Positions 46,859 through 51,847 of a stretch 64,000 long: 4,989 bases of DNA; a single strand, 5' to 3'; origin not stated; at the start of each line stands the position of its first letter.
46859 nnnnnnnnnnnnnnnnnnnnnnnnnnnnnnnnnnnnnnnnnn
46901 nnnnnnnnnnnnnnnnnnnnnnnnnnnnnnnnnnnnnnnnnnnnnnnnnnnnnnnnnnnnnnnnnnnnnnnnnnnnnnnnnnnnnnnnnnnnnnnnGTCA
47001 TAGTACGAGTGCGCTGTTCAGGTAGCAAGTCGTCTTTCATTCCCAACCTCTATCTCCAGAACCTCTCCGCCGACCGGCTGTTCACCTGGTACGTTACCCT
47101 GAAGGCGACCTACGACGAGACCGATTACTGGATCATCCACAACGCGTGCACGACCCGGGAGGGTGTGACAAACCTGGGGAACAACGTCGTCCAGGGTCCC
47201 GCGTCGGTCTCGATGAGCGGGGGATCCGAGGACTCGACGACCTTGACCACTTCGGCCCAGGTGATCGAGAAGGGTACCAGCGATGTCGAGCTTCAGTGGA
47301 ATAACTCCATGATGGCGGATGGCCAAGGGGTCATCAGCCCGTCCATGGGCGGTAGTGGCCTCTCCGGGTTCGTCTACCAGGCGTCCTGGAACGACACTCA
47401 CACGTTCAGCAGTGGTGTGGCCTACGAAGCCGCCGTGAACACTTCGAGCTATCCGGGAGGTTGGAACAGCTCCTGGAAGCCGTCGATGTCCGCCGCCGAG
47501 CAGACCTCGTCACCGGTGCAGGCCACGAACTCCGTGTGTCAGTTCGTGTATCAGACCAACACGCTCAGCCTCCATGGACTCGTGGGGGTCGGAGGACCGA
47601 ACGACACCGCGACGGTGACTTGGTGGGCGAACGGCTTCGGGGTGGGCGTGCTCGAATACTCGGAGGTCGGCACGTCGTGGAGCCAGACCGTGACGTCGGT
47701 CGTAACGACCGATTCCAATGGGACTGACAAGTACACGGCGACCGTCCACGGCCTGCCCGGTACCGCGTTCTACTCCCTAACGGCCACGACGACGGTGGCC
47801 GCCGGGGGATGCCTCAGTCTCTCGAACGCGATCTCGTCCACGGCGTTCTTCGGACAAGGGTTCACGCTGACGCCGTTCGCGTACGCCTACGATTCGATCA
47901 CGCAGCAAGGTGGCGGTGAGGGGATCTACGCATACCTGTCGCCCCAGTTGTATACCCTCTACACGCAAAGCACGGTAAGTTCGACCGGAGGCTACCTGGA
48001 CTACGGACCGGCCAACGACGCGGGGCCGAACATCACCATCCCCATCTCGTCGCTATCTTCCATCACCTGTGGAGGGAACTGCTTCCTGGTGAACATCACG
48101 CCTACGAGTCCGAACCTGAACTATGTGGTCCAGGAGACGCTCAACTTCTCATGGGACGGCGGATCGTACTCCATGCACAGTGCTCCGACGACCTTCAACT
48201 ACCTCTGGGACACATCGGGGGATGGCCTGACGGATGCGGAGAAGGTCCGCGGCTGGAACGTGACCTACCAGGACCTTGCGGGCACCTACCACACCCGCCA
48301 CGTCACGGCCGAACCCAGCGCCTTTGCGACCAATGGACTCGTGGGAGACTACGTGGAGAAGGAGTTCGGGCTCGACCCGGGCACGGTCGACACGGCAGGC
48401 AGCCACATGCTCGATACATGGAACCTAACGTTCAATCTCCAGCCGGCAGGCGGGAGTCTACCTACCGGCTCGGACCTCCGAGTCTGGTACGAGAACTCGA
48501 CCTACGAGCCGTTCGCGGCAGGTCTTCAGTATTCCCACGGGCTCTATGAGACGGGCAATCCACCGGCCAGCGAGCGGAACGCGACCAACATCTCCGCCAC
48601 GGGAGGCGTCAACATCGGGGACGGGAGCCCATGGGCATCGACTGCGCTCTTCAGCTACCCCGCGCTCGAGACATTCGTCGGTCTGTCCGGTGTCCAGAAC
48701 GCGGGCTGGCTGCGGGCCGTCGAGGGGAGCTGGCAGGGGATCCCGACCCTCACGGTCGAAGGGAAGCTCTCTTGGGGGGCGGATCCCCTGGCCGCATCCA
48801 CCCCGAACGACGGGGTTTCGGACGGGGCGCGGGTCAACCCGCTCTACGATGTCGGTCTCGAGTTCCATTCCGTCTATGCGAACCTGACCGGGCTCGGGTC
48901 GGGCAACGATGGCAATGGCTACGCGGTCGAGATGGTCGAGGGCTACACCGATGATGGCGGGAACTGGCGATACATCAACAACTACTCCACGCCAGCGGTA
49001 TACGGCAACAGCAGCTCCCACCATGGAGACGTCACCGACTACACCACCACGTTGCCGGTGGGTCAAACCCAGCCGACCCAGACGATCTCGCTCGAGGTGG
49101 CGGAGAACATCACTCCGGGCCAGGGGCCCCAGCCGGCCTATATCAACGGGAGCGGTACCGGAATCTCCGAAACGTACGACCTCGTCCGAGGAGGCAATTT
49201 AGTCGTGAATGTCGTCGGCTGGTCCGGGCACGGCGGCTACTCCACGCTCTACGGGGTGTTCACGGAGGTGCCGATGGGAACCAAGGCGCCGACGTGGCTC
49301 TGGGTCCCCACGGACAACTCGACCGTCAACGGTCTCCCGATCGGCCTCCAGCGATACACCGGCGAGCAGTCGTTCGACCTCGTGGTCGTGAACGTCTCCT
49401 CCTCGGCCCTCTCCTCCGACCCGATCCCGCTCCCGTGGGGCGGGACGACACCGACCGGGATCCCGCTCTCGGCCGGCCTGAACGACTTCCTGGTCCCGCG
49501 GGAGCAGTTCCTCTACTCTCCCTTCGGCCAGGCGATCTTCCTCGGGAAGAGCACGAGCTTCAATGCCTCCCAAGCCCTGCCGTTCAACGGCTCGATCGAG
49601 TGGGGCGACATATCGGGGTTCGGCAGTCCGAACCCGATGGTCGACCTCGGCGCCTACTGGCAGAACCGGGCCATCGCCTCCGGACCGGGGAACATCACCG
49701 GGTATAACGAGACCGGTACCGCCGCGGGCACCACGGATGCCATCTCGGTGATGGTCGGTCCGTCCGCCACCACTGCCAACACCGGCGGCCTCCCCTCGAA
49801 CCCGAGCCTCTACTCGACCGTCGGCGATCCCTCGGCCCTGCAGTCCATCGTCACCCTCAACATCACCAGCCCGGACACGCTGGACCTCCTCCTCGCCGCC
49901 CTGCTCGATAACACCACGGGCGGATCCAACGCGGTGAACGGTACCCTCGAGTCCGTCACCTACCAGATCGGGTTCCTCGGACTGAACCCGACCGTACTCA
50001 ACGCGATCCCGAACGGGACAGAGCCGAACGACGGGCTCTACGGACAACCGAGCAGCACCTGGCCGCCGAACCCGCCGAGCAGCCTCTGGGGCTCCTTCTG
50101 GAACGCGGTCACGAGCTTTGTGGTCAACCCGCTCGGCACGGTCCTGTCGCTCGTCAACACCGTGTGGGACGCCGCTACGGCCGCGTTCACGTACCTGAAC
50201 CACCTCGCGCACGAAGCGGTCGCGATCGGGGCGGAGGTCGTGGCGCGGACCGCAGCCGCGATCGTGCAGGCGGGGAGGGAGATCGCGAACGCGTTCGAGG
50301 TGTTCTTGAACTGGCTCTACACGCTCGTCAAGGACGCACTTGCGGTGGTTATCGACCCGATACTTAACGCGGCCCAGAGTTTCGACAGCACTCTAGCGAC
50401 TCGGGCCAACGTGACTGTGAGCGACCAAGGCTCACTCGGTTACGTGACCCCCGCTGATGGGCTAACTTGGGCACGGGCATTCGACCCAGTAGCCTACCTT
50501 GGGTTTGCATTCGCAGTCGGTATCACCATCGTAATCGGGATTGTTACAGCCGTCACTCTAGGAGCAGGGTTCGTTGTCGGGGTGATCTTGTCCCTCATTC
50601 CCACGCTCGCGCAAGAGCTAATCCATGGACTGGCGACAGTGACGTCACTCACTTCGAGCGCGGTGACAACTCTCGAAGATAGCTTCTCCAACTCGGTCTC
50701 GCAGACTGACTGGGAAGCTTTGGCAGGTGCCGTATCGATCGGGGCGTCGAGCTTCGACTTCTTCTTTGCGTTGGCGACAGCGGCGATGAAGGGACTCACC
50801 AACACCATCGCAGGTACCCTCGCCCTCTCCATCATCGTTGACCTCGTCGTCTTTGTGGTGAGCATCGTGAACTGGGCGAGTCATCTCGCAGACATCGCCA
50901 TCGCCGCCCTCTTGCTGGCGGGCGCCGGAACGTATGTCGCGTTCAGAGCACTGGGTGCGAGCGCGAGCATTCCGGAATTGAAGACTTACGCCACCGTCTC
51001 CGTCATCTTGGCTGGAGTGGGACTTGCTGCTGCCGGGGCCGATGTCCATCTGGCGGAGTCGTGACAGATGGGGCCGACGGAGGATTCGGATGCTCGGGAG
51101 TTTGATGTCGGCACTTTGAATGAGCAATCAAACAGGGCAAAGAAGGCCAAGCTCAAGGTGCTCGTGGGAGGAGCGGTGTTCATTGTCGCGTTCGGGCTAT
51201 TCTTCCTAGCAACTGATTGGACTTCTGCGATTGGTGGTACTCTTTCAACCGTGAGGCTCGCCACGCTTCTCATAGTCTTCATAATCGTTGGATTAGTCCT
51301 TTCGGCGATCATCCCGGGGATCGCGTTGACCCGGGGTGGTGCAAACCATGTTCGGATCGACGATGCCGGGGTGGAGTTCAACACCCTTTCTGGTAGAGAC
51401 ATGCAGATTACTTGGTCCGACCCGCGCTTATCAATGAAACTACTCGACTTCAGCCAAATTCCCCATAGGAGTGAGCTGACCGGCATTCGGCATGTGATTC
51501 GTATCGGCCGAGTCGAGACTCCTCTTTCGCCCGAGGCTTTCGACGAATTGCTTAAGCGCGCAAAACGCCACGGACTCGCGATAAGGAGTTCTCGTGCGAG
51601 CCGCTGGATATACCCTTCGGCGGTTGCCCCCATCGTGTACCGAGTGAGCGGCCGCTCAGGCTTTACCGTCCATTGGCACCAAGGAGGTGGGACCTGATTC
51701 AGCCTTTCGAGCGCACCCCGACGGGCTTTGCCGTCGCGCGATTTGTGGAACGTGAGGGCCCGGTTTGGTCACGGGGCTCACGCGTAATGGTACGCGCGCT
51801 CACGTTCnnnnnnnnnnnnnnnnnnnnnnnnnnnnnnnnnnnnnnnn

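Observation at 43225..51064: Giant sequon-dense surface proteins without signal peptides, next to mobile elements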

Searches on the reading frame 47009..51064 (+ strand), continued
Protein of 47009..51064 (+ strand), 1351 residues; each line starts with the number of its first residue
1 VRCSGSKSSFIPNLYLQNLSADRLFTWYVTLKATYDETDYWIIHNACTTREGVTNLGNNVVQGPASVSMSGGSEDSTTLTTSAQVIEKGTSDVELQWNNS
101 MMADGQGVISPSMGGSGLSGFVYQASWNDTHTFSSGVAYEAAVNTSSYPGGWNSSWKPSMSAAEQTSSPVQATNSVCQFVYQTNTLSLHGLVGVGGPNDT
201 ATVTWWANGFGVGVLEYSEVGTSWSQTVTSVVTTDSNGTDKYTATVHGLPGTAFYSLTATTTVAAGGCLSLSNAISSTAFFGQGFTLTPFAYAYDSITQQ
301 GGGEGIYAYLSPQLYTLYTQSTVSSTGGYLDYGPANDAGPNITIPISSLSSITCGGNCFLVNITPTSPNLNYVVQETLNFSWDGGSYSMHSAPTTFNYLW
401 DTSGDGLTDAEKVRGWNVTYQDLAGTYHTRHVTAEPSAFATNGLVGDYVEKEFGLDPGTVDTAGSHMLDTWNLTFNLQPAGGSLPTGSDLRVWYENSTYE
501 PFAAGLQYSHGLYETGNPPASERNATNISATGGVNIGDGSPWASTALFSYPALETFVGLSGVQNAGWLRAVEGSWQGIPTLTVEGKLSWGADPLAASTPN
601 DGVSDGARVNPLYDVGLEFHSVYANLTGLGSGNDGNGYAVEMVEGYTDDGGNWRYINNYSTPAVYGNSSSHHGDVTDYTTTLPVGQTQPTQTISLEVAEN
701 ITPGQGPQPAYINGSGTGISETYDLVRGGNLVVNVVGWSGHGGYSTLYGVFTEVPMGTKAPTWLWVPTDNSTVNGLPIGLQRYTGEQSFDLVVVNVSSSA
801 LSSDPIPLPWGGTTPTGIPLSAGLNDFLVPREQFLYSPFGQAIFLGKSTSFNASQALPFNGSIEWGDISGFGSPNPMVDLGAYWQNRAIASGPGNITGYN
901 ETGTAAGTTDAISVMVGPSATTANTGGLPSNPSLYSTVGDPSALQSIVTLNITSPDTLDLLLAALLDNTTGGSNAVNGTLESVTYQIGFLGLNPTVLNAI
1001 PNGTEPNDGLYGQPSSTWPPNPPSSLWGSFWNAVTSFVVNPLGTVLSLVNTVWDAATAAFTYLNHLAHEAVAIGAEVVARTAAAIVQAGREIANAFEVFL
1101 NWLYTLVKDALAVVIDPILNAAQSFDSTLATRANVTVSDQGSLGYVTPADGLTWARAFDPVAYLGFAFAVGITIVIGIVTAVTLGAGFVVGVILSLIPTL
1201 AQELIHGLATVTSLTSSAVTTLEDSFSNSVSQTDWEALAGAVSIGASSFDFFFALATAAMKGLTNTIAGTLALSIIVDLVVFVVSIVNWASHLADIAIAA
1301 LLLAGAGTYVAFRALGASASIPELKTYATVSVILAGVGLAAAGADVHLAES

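Call 44: predict_structure(alignment_id=A2)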
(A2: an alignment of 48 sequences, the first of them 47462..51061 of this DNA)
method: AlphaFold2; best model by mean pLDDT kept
length: 1200 residues; sequences in the alignment: 48
mean_pLDDT: 68.7   pTM: 0.48
mean pLDDT of the five models: 68.7, 67.7, 67.3, 65.6, 62.4
residues with pLDDT >= 90: 38; 70-90: 605; 50-70: 410; < 50: 147
segments of 3 or more residues with pLDDT < 50: 1-28, 144-150, 626-628, 772-774, 870-934, 1033-1036, 1053-1057, 1062-1068, 1107-1114
pLDDT, mean of each block of 10 residues (from residue 1): 29 29 42 85 78 91 86 82 88 82 86 77 87 73 46 74 79 86 69 77 66 68 86 80 73 67 77 72 71 69 74 61 81 80 78 61 68 69 56 82 83 79 87 76 71 78 82 77 76 74 75 61 74 82 86 76 83 82 79 82 76 73 52 76 82 76 80 84 83 75 59 80 81 83 72 74 64 52 57 78 87 73 72 74 70 57 61 38 28 28 34 41 40 54 65 62 58 68 75 71 65 54 55 50 52 49 49 52 63 55 50 52 62 61 68 75 69 64 71 65
secondary structure, 60 per line:
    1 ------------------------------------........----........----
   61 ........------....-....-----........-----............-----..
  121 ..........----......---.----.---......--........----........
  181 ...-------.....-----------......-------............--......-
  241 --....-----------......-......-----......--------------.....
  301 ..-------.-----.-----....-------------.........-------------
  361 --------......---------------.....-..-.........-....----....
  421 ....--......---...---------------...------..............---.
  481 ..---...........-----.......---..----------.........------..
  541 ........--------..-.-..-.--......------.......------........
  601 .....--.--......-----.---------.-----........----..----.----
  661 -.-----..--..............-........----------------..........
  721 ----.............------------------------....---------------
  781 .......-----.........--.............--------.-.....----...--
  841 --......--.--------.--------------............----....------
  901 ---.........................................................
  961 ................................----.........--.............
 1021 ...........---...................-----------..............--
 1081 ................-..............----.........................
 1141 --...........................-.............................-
elements in order (helices of 4 or more, strands of 3 or more residues): E37-44 E49-56 E61-68 E75-78 E80-83 E89-96 E102-113 E119-130 E135-140 E153-158 H161-168 E173-183 E191-195 E207-212 E220-231 E234-239 E243-246 H258-263 E265-270 E276-281 H296-302 E322-325 E339-347 E372-374 H390-394 H399-407 H409-412 E417-424 E427-432 E463-476 E486-496 E502-508 E524-532 E539-548 E568-573 E580-586 E593-605 E611-616 E638-645 E672-679 H680-685 H687-694 H711-720 H725-737 E762-765 H781-787 E793-801 H804-815 E827-831 H843-848 H875-886 H891-894 H904-992 H997-1005 H1008-1031 H1035-1053 H1065-1078 H1081-1096 H1098-1111 H1116-1140 H1143-1169 H1171-1199

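Call 46: fold_search(model_id=the predicted structure, library=pdb)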
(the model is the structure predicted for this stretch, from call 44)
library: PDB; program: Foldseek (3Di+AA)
matches with E <= 10: 1598; with E <= 0.001: 46
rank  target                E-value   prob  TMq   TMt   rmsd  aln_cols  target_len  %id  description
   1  7kq7_B                1.2e-05  1.00  0.10  0.40   8.6       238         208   13  Crystal structure of IL21R in complex with an antibody Fab fragment (released 2021-04-07)
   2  6oel_B                1.5e-05  1.00  0.11  0.43   7.7       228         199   11  Engineered Fab bound to IL-4 receptor (released 2019-08-07)
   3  1cn4_A                1.6e-05  1.00  0.11  0.39   8.8       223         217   10  ERYTHROPOIETIN COMPLEXED WITH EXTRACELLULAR DOMAINS OF ERYTHROPOIETIN RECEPTOR (released 1999-08-11)
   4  3bpl_B                1.6e-05  1.00  0.11  0.42   7.8       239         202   10  Crystal structure of the IL4-IL4R-Common Gamma ternary complex (released 2008-02-05)
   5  1eba_B                2.3e-05  1.00  0.10  0.39   8.8       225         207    9  COMPLEX BETWEEN THE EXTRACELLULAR DOMAIN OF ERYTHROPOIETIN (EPO) RECEPTOR [EBP] AND AN INACTIVE PEPTIDE [EMP33] CONTAI (released 1998-11-11)
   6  2jix_B                2.4e-05  1.00  0.10  0.40   9.3       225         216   11  Crystal structure of ABT-007 FAB fragment with the soluble domain of EPO receptor (released 2007-07-10)
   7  7y8s_B                3.2e-05  1.00  0.10  0.28  12.1       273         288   12  Crystal structure of sDscam FNIII1-3 domains, isoform beta2v6 (released 2023-05-24)
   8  3bpn_B                3.4e-05  1.00  0.11  0.40   8.4       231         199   12  Crystal structure of the IL4-IL4R-IL13Ra ternary complex (released 2008-02-05)
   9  6dg5_B                4.1e-05  1.00  0.11  0.42   8.3       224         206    9  Structure of a de novo designed Interleukin-2/Interleukin-15 mimetic complex with IL-2Rb and IL-2Rg (released 2019-01-16)
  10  8k4q_A                5.2e-05  1.00  0.11  0.45   8.5       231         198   10  Crystal structure of nanobody HuNb103 bound to human interleukin-4 receptor subunit alpha (released 2024-06-26)
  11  4y5x_I                6.0e-05  1.00  0.10  0.38   9.5       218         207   11  Diabody 305 complex with EpoR (released 2015-03-18)
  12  6mol_C                6.3e-05  1.00  0.10  0.39   8.8       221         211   11  Monoextended DARPin M_R12 complex with EpoR (released 2019-06-05)
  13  7mrm_B                6.3e-05  1.00  0.10  0.23  13.6       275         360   12  Chicken CNTN3 APP complex (released 2022-01-05)
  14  2erj_F                7.0e-05  1.00  0.11  0.44   7.9       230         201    9  Crystal structure of the heterotrimeric interleukin-2 receptor in complex with interleukin-2 (released 2006-02-21)
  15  4y5x_C                8.5e-05  1.00  0.10  0.39   9.0       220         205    9  Diabody 305 complex with EpoR (released 2015-03-18)
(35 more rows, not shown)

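Call 47: search_solved_structures(query=A2, max_evalue=1)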
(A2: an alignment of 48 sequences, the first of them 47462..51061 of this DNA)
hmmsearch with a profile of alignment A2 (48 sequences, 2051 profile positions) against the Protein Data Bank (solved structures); distinct sequences matched with E-value up to 1: 6.
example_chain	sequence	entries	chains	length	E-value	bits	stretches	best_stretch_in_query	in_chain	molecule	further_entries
6v8i_CF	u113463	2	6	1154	0.0012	19.4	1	1717-1949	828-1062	Tape Measure Protein, gp57 | Tape measure protein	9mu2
5j7k_A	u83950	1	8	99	0.14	12.5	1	891-967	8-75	FN3con-a-lys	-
3efv_A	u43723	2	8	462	0.2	12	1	1735-1815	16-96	Putative succinate-semialdehyde dehydrogenase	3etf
4lpy_A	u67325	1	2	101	0.4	11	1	893-984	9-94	TENCON variant G10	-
1x5l_A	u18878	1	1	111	0.65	10.3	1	895-979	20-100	Ephrin type-A receptor 8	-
9d93_Na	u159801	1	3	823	0.96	9.7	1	1724-1949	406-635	Tapemeasure protein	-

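Call 58: search_protein_families(library=pfam, proteins=[P0002, P0009, P0027], max_evalue=0.01)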
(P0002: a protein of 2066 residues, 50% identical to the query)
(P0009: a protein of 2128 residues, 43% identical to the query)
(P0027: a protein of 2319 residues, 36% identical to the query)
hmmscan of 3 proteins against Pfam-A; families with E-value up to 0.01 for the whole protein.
P0002 (2066 aa): 0 families

P0009 (2128 aa): 0 families

P0027 (2319 aa): 1 family
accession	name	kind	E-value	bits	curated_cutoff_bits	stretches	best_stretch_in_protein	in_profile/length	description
PF20144.5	TIG_SUH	-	9.4e-05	22.9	24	0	400-440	14-53/94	TIG domain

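Call 60: search_protein_representatives(protein=window:47462-51061:+)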
Query: 1200 residues. Proteins with E-value up to 0.001 (for the whole library): 333; up to 1e-10: 274; up to 1e-30: 206. The best 150 are listed.
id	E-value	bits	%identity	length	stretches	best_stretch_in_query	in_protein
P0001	0.0e+00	2667.3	100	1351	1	1-1200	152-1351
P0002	0.0e+00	1253.2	56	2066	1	2-1196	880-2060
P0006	2.9e-295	999.3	51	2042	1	48-1194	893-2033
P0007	3.4e-258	876.5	45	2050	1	5-1189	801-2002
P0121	5.1e-254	862.7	48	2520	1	2-1194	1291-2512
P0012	3.8e-251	853.2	57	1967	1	46-907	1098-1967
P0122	1.1e-233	795.3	43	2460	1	2-1195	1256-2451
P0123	1.7e-231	788.2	46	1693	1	1-1199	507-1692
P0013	5.1e-225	766.7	43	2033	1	17-1195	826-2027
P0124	2.4e-221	754.5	44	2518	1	1-1137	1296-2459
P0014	1.3e-220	752.1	43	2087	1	1-1199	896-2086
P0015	3.2e-220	750.8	55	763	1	18-753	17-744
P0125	8.0e-212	723.0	45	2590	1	4-1083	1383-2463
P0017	2.0e-209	715.0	46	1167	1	89-1057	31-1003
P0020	1.8e-204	698.6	44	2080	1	4-1047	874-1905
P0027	8.5e-190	650.0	40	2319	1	48-1196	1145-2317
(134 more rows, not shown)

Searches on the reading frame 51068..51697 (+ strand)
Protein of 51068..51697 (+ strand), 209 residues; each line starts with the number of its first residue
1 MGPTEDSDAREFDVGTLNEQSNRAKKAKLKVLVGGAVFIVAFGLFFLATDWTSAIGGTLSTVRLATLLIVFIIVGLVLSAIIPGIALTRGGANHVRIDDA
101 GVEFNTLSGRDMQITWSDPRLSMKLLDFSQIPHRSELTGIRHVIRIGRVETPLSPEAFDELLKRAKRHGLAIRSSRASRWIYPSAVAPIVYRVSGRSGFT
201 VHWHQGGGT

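Call 7: search_protein_families(library=pfam, proteins=[window:51068-51697:+], max_evalue=0.01)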
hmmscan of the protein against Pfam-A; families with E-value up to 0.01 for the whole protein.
window:51068-51697:+ (209 aa): 0 families

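Call 38: search_protein_families(library=ncbifam, proteins=[window:51068-51697:+], max_evalue=0.01)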
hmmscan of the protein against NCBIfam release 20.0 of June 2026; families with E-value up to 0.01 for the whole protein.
window:51068-51697:+ (209 aa): 2 families
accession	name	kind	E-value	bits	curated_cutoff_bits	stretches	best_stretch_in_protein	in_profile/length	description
NF041635.1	STM3941_fam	subfamily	0.00017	21.5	40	1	26-118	2-86/157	STM3941 family protein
NF005621.0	PRK07375.1-6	equivalog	0.0034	17.2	126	1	28-97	31-101/120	putative monovalent cation/H+ antiporter subunit C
